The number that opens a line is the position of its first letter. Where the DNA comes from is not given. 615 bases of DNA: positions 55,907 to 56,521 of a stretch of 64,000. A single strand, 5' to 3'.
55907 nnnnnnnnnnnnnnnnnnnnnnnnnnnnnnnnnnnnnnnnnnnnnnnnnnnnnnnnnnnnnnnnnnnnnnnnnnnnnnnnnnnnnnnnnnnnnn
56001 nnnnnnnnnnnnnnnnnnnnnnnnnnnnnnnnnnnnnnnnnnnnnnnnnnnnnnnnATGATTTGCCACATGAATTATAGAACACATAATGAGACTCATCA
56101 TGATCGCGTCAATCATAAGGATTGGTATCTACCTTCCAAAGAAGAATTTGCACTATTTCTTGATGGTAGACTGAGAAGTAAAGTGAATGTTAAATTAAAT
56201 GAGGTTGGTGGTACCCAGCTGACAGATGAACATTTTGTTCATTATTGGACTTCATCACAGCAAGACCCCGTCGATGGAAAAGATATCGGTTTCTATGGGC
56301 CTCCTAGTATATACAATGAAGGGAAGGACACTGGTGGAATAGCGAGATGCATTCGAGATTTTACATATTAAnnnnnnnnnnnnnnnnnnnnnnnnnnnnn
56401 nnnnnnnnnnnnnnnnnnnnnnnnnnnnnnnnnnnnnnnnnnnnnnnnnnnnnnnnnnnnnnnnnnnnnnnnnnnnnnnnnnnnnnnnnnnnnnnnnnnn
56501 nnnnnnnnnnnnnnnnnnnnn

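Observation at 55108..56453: Intact tRNA-Lys(CUU) and a degenerate partial tRNA-Lys copy bracket a 1.2-kb insert carrying DUF1566 (Lcl-like) genes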

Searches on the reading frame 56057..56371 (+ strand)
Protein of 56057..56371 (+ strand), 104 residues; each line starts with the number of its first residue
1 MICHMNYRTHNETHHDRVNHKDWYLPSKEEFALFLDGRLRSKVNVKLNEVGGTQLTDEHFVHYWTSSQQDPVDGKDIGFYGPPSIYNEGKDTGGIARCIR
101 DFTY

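Call 7: search_protein_families(library=pfam, proteins=[window:56057-56371:+], max_evalue=0.01)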
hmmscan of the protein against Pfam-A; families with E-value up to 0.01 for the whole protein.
window:56057-56371:+ (104 aa): 1 family
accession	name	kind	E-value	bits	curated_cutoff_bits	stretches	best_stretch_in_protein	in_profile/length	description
PF07603.17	Lcl_C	-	0.00043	21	34.9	1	17-99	39-116/117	Lcl C-terminal domain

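Call 42: find_homologous_proteins(query=window:56057-56371:+, max_evalue=0.001)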
Query window:56057-56371:+ (104 aa): 1 proteins with E <= 0.001 among 1 candidates.
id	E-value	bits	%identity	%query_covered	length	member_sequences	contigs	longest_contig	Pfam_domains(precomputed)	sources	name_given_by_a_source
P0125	3.9e-69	248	100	100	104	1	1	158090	-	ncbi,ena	-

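Call 103: list_cluster_members(proteins=[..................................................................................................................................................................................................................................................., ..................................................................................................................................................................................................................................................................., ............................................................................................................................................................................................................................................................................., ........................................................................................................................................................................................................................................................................, P0125])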
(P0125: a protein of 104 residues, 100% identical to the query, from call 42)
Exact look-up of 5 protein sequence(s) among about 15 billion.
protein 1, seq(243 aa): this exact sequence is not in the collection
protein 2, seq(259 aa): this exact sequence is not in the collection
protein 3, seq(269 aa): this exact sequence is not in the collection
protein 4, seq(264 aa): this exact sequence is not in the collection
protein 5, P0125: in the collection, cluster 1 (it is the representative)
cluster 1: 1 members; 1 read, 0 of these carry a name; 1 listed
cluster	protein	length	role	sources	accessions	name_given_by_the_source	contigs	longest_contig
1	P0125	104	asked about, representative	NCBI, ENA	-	-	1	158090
